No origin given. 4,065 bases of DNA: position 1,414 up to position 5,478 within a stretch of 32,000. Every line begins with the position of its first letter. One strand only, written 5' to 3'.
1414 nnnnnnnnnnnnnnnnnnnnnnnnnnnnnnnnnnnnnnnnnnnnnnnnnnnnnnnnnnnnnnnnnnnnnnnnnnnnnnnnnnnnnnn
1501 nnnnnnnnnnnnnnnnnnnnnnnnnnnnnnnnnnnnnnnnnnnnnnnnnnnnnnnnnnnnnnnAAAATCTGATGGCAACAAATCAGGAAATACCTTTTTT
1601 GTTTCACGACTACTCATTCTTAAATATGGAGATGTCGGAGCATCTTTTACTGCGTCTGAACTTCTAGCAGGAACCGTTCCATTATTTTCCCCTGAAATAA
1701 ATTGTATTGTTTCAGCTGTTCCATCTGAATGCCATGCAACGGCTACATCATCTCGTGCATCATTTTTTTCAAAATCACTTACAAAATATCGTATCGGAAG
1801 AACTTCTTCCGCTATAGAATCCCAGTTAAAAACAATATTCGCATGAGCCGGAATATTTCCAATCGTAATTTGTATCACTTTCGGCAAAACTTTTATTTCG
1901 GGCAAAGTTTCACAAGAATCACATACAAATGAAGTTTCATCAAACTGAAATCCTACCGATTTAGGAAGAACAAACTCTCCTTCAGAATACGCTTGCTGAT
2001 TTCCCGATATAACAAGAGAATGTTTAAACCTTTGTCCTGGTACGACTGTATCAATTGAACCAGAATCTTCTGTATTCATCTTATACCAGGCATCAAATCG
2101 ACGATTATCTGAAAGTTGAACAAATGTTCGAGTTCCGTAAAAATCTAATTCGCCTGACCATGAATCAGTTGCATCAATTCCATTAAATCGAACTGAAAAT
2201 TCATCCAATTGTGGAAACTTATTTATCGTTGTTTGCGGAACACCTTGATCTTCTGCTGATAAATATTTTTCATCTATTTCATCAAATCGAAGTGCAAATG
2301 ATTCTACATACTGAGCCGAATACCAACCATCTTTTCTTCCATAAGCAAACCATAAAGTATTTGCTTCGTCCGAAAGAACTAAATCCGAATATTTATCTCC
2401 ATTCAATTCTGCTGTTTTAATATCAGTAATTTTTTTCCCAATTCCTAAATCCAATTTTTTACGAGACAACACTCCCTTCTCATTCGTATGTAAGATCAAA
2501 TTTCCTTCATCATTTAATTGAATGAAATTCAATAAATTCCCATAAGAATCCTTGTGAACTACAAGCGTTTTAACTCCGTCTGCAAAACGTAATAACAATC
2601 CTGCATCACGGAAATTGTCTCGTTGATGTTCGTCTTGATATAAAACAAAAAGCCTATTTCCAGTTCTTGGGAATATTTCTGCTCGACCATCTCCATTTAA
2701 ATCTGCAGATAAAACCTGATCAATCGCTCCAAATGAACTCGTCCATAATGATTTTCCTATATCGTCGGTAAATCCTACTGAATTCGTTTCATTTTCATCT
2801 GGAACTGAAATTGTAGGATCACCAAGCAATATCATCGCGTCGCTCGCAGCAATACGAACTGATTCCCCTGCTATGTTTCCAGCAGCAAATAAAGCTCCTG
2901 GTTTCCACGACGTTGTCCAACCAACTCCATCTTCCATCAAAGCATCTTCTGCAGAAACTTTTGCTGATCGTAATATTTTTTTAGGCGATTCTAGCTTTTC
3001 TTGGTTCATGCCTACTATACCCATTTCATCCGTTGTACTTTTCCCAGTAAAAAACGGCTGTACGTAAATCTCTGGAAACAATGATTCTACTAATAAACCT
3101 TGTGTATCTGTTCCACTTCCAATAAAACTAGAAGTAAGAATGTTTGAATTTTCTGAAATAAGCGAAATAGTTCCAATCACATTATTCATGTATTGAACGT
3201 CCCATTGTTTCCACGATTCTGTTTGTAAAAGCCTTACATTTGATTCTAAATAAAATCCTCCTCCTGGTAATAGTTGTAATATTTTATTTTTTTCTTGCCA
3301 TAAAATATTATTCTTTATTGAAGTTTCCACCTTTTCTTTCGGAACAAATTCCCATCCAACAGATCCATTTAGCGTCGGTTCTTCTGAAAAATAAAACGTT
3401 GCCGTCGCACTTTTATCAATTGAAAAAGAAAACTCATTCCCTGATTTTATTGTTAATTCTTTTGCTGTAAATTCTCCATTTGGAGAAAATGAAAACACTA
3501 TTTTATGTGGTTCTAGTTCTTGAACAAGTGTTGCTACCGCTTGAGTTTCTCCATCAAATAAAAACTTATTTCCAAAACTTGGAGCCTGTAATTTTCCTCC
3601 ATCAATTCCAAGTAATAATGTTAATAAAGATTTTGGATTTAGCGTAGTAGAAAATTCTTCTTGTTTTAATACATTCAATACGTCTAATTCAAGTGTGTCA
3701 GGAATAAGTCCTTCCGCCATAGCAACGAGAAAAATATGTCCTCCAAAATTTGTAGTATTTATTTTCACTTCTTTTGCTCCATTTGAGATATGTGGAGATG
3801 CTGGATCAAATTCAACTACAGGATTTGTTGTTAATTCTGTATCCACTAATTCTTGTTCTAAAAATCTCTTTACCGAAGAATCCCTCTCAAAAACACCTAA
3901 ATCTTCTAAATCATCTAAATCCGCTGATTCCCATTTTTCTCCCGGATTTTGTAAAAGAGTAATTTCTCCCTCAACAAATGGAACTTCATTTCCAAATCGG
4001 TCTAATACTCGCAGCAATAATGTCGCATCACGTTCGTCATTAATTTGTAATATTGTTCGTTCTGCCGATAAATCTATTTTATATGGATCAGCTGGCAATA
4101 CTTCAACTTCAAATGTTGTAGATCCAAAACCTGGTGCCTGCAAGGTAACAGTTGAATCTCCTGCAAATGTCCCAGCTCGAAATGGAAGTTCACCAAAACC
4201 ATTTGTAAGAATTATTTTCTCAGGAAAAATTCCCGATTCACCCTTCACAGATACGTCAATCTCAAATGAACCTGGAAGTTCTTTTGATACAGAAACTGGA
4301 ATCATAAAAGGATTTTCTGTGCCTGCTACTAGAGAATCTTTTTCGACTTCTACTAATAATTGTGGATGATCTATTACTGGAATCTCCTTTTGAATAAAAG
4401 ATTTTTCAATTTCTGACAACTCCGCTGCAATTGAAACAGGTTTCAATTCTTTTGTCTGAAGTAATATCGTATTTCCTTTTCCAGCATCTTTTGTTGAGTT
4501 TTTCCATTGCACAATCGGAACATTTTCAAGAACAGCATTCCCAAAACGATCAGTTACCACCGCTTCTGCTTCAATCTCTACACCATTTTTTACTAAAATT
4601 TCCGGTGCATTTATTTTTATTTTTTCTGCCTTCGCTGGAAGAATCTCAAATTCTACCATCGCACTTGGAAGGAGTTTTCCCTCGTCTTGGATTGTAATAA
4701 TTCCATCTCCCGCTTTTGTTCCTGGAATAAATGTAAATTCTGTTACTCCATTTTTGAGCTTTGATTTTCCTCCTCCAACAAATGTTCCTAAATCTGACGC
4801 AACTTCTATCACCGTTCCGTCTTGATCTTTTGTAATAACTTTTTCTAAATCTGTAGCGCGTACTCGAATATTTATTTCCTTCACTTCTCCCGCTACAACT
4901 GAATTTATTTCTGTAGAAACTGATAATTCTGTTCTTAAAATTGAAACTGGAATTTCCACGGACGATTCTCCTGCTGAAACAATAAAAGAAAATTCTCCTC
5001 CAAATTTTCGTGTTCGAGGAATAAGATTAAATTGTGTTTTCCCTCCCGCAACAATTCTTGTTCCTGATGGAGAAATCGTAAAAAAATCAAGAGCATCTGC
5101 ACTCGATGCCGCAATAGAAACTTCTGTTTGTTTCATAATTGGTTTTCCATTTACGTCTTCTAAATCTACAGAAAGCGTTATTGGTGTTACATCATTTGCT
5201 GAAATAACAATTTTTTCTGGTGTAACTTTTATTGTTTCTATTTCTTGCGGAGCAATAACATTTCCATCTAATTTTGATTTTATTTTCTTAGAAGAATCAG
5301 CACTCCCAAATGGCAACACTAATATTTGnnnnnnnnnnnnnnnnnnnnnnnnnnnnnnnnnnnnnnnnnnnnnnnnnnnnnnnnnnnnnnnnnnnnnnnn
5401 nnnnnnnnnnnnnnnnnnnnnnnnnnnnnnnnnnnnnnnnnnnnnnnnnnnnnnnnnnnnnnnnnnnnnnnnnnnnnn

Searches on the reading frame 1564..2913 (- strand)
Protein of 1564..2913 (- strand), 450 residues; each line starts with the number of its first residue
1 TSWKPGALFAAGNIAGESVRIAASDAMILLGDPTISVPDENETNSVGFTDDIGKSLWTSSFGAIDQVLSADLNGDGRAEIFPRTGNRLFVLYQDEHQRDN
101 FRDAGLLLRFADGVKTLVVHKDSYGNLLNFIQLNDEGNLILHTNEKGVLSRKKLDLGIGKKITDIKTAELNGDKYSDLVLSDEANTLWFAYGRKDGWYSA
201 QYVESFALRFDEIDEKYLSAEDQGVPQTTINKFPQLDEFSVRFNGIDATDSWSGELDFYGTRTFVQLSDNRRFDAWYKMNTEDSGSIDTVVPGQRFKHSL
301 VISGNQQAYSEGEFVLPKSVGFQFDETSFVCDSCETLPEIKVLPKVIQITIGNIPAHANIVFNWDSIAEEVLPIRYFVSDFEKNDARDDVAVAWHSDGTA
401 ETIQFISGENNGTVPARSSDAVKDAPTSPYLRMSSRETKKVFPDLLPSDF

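Call 72: search_protein_families(library=pfam, proteins=[window:1564-2913:-], max_evalue=10)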
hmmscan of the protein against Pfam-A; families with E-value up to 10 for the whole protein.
window:1564-2913:- (450 aa): 3 families
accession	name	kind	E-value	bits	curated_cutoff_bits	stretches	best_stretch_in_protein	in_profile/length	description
PF13517.12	FG-GAP_3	-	4.4e-06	27.6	26.9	2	58-81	37-60/61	FG-GAP-like repeat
PF01839.29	FG-GAP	-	0.002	18.4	22.1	1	66-80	4-18/37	FG-GAP repeat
PF10230.15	LIDHydrolase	-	0.064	13.4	27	1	173-212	209-247/262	Lipid-droplet associated hydrolase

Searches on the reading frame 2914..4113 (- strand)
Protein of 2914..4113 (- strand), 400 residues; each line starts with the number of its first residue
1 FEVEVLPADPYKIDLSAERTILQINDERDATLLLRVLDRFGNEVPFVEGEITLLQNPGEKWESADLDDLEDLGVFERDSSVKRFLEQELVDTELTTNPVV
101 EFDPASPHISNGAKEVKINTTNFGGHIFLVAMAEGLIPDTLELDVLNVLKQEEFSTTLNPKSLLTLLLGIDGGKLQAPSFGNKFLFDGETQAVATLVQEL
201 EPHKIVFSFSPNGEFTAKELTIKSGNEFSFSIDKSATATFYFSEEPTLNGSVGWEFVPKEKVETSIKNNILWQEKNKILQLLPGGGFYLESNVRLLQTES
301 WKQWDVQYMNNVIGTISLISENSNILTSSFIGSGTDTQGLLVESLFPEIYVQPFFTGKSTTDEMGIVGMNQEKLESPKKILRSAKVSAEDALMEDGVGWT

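Call 72: search_protein_families(library=pfam, proteins=[window:2914-4113:-], max_evalue=10)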
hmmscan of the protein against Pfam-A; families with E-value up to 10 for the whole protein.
window:2914-4113:- (400 aa): 1 family
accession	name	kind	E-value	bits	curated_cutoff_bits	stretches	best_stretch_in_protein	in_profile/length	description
PF18565.7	Glyco_hydro2_C5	-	0.17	12.2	32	1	13-53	1-41/103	Glycoside hydrolase family 2 C-terminal domain 5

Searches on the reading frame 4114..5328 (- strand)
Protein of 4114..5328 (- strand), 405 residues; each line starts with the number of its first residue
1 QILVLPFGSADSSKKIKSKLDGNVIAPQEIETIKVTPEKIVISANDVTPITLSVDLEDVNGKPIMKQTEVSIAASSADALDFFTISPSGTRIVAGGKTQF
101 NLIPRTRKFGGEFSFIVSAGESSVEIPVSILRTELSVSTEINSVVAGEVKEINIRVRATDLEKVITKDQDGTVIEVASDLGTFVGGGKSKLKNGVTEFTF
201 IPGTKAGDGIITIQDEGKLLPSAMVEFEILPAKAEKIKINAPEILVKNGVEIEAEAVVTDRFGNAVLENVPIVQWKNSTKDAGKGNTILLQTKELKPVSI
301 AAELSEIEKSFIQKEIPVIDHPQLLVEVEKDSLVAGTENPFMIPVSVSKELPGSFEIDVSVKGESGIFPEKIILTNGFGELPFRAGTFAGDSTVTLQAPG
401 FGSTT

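Call 72: search_protein_families(library=pfam, proteins=[window:4114-5328:-], max_evalue=10)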
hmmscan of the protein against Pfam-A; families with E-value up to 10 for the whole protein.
window:4114-5328:- (405 aa): 4 families
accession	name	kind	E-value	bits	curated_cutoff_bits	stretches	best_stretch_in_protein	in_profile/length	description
PF02369.22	Big_1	-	0.00087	19.8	34.9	1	33-78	2-46/93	Bacterial Ig-like domain (group 1)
PF09134.16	Invasin_D3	-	0.0047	17.8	33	2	32-76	6-49/98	Invasin, domain 3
PF07097.16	DUF1359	-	0.082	13.6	25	1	97-155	43-102/104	Protein of unknown function (DUF1359)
PF06280.18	fn3_5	-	1.4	10.1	27.6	1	20-61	41-86/112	Fn3-like domain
